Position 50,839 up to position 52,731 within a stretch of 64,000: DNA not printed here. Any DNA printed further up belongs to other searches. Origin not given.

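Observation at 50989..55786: Three tandem, overlapping paralogs of an alkaline-phosphatase-superfamily (type I phosphodiesterase/NPP-like) enzyme inside the glycan locus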

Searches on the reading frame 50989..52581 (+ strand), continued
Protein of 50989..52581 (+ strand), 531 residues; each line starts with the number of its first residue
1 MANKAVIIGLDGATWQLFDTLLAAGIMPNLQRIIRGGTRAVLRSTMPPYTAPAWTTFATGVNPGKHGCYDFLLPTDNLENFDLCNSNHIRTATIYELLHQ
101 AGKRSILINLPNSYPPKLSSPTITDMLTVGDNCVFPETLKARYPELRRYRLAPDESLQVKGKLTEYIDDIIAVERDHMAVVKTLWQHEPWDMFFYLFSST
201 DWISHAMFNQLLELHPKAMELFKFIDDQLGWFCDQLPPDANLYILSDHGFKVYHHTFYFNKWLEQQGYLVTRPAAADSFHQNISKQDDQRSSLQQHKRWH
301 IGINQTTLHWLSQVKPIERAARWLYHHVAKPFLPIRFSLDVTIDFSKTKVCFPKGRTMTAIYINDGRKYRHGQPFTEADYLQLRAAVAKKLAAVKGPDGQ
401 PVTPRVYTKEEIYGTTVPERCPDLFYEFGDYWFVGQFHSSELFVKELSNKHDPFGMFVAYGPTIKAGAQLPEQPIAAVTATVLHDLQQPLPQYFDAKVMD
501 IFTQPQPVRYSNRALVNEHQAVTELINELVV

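Call 23: find_encoding_contigs(protein=P0029, flank=10000, max_places=2)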
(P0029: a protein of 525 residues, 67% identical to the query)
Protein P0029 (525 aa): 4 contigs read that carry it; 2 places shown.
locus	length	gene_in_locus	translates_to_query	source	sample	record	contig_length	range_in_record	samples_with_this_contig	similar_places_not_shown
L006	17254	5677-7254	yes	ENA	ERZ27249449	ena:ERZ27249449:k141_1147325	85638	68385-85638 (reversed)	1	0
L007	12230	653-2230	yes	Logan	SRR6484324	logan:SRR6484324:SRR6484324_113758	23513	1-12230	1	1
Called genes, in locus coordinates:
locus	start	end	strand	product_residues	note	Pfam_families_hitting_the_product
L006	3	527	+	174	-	?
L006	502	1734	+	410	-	PF01943:Polysacc_synt, PF01554:MatE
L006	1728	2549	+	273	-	PF00535:Glycos_transf_2, PF13641:Glyco_tranf_2_3, PF13506:Glyco_transf_21 (weak), PF13632:Glyco_trans_2_3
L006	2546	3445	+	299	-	PF00535:Glycos_transf_2, PF10111:Glyco_tranf_2_2 (weak), PF13641:Glyco_tranf_2_3, PF13506:Glyco_transf_21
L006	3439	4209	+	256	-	PF00535:Glycos_transf_2, PF13641:Glyco_tranf_2_3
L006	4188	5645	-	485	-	-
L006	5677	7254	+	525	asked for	PF01663:Phosphodiest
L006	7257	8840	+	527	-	PF01663:Phosphodiest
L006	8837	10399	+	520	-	PF01663:Phosphodiest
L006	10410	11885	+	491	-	-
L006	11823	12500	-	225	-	PF01066:CDP-OH_P_transf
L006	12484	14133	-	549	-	-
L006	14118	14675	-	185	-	PF01583:APS_kinase, PF13238:AAA_18 (weak), PF13671:AAA_33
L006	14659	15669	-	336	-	PF01368:DHH, PF02272:DHHA1 (weak)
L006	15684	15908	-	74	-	-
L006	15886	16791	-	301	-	PF13439:Glyco_transf_4, PF13579:Glyco_trans_4_4 (weak), PF20706:GT4-conflict (faint), PF00534:Glycos_transf_1, PF13692:Glyco_trans_1_4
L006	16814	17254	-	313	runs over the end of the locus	PF00535:Glycos_transf_2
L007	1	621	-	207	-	PF02366:PMT (weak), PF13231:PMT_2 (weak)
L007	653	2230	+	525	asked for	PF01663:Phosphodiest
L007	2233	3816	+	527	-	PF01663:Phosphodiest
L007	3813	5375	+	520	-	PF01663:Phosphodiest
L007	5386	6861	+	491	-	-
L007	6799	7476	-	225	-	PF01066:CDP-OH_P_transf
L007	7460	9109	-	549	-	-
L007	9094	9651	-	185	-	PF01583:APS_kinase, PF13238:AAA_18 (weak), PF13671:AAA_33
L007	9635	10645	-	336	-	PF01368:DHH, PF02272:DHHA1 (weak)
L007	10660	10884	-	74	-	-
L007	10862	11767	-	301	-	PF13439:Glyco_transf_4, PF13579:Glyco_trans_4_4 (weak), PF20706:GT4-conflict (faint), PF00534:Glycos_transf_1, PF13692:Glyco_trans_1_4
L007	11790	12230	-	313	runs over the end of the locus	PF00535:Glycos_transf_2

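Call 24: predict_structure(alignment_id=A2)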
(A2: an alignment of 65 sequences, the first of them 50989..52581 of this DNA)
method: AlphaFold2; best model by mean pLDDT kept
length: 531 residues; sequences in the alignment: 65
mean_pLDDT: 92.4   pTM: 0.91
mean pLDDT of the five models: 92.4, 92.2, 90.8, 89.4, 88.4
residues with pLDDT >= 90: 399; 70-90: 127; 50-70: 5; < 50: 0
segments of 3 or more residues with pLDDT < 50: none
pLDDT, mean of each block of 10 residues (from residue 1): 92 91 97 98 94 97 93 91 92 97 98 94 92 94 96 92 95 98 98 97 95 95 98 97 97 94 96 82 82 84 84 83 84 83 94 82 94 95 98 95 95 88 92 87 91 96 98 98 98 96 96 81 74 60
secondary structure, 60 per line:
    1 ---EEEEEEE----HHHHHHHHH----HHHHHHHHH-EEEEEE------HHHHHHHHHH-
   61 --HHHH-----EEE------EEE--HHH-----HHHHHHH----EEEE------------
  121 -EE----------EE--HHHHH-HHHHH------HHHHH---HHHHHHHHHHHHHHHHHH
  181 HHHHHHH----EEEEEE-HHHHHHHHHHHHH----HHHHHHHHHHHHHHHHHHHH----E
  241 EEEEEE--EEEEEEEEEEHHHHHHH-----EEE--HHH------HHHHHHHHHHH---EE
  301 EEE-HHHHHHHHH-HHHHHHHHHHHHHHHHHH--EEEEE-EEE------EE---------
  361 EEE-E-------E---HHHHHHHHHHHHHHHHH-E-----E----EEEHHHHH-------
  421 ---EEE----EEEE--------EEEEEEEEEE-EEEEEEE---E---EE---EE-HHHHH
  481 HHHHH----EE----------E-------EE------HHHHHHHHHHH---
elements in order: E4-10 H15-23 H28-36 E38-43 H50-59 H63-66 E72-74 E81-83 H94-100 E105-108 H138-142 H144-148 H155-159 H163-187 E192-197 H199-211 H216-235 E240-246 E249-258 H259-265 E271-273 H285-295 E299-303 H305-313 H315-332 E335-339 E341-343 E361-363 H377-393 E406-408 H409-413 E424-426 E431-434 E443-452 E454-460 H476-485 H518-528

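Call 26: fold_search(model_id=the predicted structure, library=pdb)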
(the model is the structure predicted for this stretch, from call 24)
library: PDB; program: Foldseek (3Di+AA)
matches with E <= 10: 532; with E <= 0.001: 350
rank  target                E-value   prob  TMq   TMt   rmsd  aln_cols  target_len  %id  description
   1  7n1s_A                2.1e-16  1.00  0.52  0.70   5.7       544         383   14  Crystal Structure Analysis of Xac Nucleotide Pyrophosphatase/Phosphodiesterase (released 2022-06-01)
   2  4b56_B                3.2e-16  1.00  0.52  0.39   6.3       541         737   15  Structure of ectonucleotide pyrophosphatase-phosphodiesterase-1 (NPP1) (released 2012-09-19)
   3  6xkd_A                3.2e-16  1.00  0.50  0.40   7.4       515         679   14  Structure of ligand-bound mouse cGAMP hydrolase ENPP1 (released 2021-06-02)
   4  2gsn_A                4.7e-16  1.00  0.48  0.64   8.2       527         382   15  Structure of Xac Nucleotide Pyrophosphatase/Phosphodiesterase (released 2006-08-01)
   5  7mw8_C                5.0e-16  1.00  0.51  0.68   7.0       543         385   15  Crystal Structure Analysis of Xac Nucleotide Pyrophosphatase/Phosphodiesterase (released 2022-05-18)
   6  7n1s_B                5.3e-16  1.00  0.50  0.67   6.3       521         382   14  Crystal Structure Analysis of Xac Nucleotide Pyrophosphatase/Phosphodiesterase (released 2022-06-01)
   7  6aek_A                6.8e-16  1.00  0.50  0.38   8.6       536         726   13  Crystal structure of ENPP1 in complex with pApG (released 2019-03-06)
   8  4b56_A                8.2e-16  1.00  0.53  0.36   6.3       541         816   15  Structure of ectonucleotide pyrophosphatase-phosphodiesterase-1 (NPP1) (released 2012-09-19)
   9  7mw8_A                1.2e-15  1.00  0.47  0.63   6.9       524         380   14  Crystal Structure Analysis of Xac Nucleotide Pyrophosphatase/Phosphodiesterase (released 2022-05-18)
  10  7mw8_D                1.3e-15  1.00  0.50  0.67   6.9       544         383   15  Crystal Structure Analysis of Xac Nucleotide Pyrophosphatase/Phosphodiesterase (released 2022-05-18)
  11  6f2v_A                1.3e-15  1.00  0.48  0.36   8.0       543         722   12  Crystal structure of ectonucleotide phosphodiesterase/pyrophosphatase-3 (NPP3) in complex with AMP (released 2018-08-01)
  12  5tcd_A                1.3e-15  1.00  0.48  0.63   9.6       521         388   15  Human alkaline sphingomyelinase (ENPP7) in complex with phosphocholine (released 2017-03-22)
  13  6weu_AbA              1.3e-15  1.00  0.51  0.34   7.0       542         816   13  Crystal structures of human E-NPP 1: bound to adenosine-5'-thio-monophosphate (released 2020-09-09)
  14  6ael_A                1.4e-15  1.00  0.51  0.38   7.0       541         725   14  Crystal structure of ENPP1 in complex with 3'3'-cGAMP (released 2019-03-06)
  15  6weu_BbB              1.7e-15  1.00  0.51  0.35   6.9       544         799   13  Crystal structures of human E-NPP 1: bound to adenosine-5'-thio-monophosphate (released 2020-09-09)
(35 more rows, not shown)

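Call 28: find_related_loci(query=A2, collection=genome_contigs, flank=10000)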
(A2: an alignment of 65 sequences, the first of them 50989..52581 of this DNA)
Query A2 (531 aa) in genome_contigs; peptide patterns used: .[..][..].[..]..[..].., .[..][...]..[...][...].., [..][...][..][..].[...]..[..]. (x = any residue, [..] = any of these).
600 stretches matched a pattern (row limit reached: there are more); 547 encode a relative of the query (tblastn E <= 1e-3); the best 80 are kept; 80 distinct loci.
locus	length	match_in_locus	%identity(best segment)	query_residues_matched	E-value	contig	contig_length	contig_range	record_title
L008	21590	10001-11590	69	1-526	0e+0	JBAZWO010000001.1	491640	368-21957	MAG: Patescibacteria group bacterium isolate SO_2017_GW1_34 NODE_116_length_491640_cov_5.951314_OW334_2017, whole genome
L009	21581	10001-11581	68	1-527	0e+0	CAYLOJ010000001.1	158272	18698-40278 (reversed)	MAG TPA_asm: uncultured Gammaproteobacteria bacterium isolate SRP278252_co2_2 genome assembly, contig: NODE_113_length_1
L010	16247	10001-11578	68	1-531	0e+0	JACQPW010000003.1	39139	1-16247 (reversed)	MAG: Candidatus Kerfeldbacteria bacterium isolate NC_groundwater_1317_Ag_S-0.2um_47_26 S_p2_S4_coassembly_k141_45793, wh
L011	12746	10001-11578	68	1-531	0e+0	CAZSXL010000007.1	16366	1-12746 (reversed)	MAG TPA_asm: uncultured Gammaproteobacteria bacterium isolate SRP302447_co1_140 genome assembly, contig: NODE_9384_lengt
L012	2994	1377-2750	49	4-462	1e-159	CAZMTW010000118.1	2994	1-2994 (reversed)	MAG TPA_asm: uncultured Gammaproteobacteria bacterium isolate SRP118108_co1_66 genome assembly, contig: NODE_47865_lengt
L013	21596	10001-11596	67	1-531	0e+0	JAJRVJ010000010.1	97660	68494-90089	MAG: Patescibacteria group bacterium isolate Dive96_bin10.367 k141_835990, whole genome shotgun sequence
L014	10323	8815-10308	43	5-499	4e-149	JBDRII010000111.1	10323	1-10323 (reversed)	MAG: Patescibacteria group bacterium isolate MEGAHIT-group-1.58 k141_12223108, whole genome shotgun sequence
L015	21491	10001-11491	45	1-498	3e-147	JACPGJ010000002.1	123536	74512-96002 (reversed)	MAG: Candidatus Kerfeldbacteria bacterium isolate NC_groundwater_384_Ag_B-0.1um_43_17 GD18-4_B1_scaffold_61898, whole ge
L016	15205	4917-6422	43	9-510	3e-141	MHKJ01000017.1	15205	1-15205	MAG: Candidatus Kerfeldbacteria bacterium RIFOXYC2_FULL_38_9 rifoxyc2_full_scaffold_1618, whole genome shotgun sequence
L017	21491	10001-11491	44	1-498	1e-139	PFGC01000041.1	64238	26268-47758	MAG: Candidatus Kerfeldbacteria bacterium CG15_BIG_FIL_POST_REV_8_21_14_020_45_12 CG15_8_21_14_0.20_scaffold_104_c, whol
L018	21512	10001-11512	44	1-504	2e-139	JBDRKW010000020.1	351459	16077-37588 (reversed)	MAG: Candidatus Kerfeldbacteria bacterium isolate MEGAHIT-group-1.742 k141_5154515, whole genome shotgun sequence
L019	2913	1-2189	39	4-531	1e-131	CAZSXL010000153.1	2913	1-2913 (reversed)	MAG TPA_asm: uncultured Gammaproteobacteria bacterium isolate SRP302447_co1_140 genome assembly, contig: NODE_109536_len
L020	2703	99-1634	36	1-510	2e-110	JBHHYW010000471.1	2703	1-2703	MAG: Candidatus Scalindua sp. isolate Maj_2_bin.27 NODE_26472_length_2703_cov_7.574396, whole genome shotgun sequence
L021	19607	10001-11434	35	3-504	2e-95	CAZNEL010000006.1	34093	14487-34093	MAG TPA_asm: uncultured Dehalococcoidales bacterium isolate SRP178699_co1_635 genome assembly, contig: NODE_1289_length_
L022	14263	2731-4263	36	1-528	2e-93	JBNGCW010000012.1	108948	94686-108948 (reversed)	MAG: Anaerolineae bacterium isolate E05-010 bin29.fa-12, whole genome shotgun sequence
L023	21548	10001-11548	31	4-531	2e-90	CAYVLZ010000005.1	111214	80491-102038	MAG TPA_asm: Candidatus Woesearchaeota archaeon isolate SRP141376_co1_71 genome assembly, contig: NODE_422_length_111214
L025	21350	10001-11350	34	3-464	1e-72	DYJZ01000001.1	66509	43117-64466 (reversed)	MAG TPA_asm: Thermoanaerobaculum aquaticum isolate SulCav_AS07-7_38_42 SulCav_AS07_7_324_length_66509_cov_25_475472, who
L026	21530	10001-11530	32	6-511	7e-70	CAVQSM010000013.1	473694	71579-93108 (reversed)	MAG: uncultured Chloroflexia bacterium isolate MFD09964.bin.2.119 genome assembly, contig: contig_48827, whole genome sh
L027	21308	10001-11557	30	1-500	2e-66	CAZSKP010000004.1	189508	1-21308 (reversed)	MAG TPA_asm: uncultured bacterium isolate binchicken_co294_12 genome assembly, contig: NODE_115_length_189508_cov_7.8760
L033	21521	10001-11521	30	4-513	1e-62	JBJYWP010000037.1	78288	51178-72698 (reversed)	MAG: Candidatus Promineifilaceae bacterium isolate S_170502SCrBrC_5 S_170502SCrBrC_5_000000000037, whole genome shotgun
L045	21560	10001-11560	30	1-514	1e-59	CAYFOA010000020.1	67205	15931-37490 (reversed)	MAG TPA_asm: uncultured Rickettsiales bacterium isolate ERP019367_co1_6 genome assembly, contig: NODE_506_length_67205_c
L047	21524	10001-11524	30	4-513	6e-59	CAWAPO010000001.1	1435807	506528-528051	MAG: uncultured Chloroflexia bacterium isolate MFD03804.bin.2.126 genome assembly, contig: contig_12400, whole genome sh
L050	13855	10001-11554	29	3-518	2e-58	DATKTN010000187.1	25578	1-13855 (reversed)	MAG TPA_asm: Anaerolineae bacterium isolate SMAG_U14082 k141_1192640, whole genome shotgun sequence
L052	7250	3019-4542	27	2-504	1e-58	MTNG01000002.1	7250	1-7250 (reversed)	MAG: Aciduliprofundum sp. JdFR-45 JGI24020J35080_1002910, whole genome shotgun sequence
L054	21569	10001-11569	27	4-524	2e-57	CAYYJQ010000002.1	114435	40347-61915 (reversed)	MAG TPA_asm: uncultured Thermodesulfobacteriota bacterium isolate SRP216583_co1_58 genome assembly, contig: NODE_48_leng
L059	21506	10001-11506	28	1-506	4e-56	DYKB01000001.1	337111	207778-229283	MAG TPA_asm: Caldithrix sp. isolate SulCav_AS07-7_41_26 SulCav_AS07_7_2_length_337111_cov_16_442102, whole genome shotgu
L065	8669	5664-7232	29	1-499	6e-55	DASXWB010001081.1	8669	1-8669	MAG TPA_asm: Lacipirellulaceae bacterium isolate SMAG_U4760 k141_279840, whole genome shotgun sequence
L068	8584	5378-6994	26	3-528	9e-55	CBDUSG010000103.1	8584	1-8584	MAG TPA_asm: uncultured bacterium isolate SRR22302348_concoct_115 genome assembly, contig: ERZ25073597.3034, whole genom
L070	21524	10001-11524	28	4-504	9e-55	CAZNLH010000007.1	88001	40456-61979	MAG TPA_asm: uncultured Gemmatimonadota bacterium isolate binchicken_co172_241 genome assembly, contig: NODE_99_length_8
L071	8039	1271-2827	29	3-519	9e-55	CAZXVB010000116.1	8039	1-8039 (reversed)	MAG TPA_asm: uncultured Anaerolineales bacterium isolate binchicken_co256_477 genome assembly, contig: NODE_25840_length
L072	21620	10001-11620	29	3-531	2e-54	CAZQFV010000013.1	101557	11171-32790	MAG TPA_asm: uncultured Chloroflexia bacterium isolate binchicken_co7_230 genome assembly, contig: NODE_361_length_10155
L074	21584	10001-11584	31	3-514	2e-54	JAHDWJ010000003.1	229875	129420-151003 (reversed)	MAG: Anaerolineae bacterium isolate CHL7 NODE_157_length_229875_cov_19.666935, whole genome shotgun sequence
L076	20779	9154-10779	27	1-531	4e-54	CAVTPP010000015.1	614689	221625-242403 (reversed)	MAG: uncultured Chloroflexia bacterium isolate MFD03804.bin.2.153 genome assembly, contig: contig_81491, whole genome sh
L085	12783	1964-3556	25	3-517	4e-52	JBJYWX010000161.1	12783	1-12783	MAG: Candidatus Promineifilaceae bacterium isolate S0_2_050615r3r5_39 S0_2_050615r3r5_39_000000000161, whole genome shot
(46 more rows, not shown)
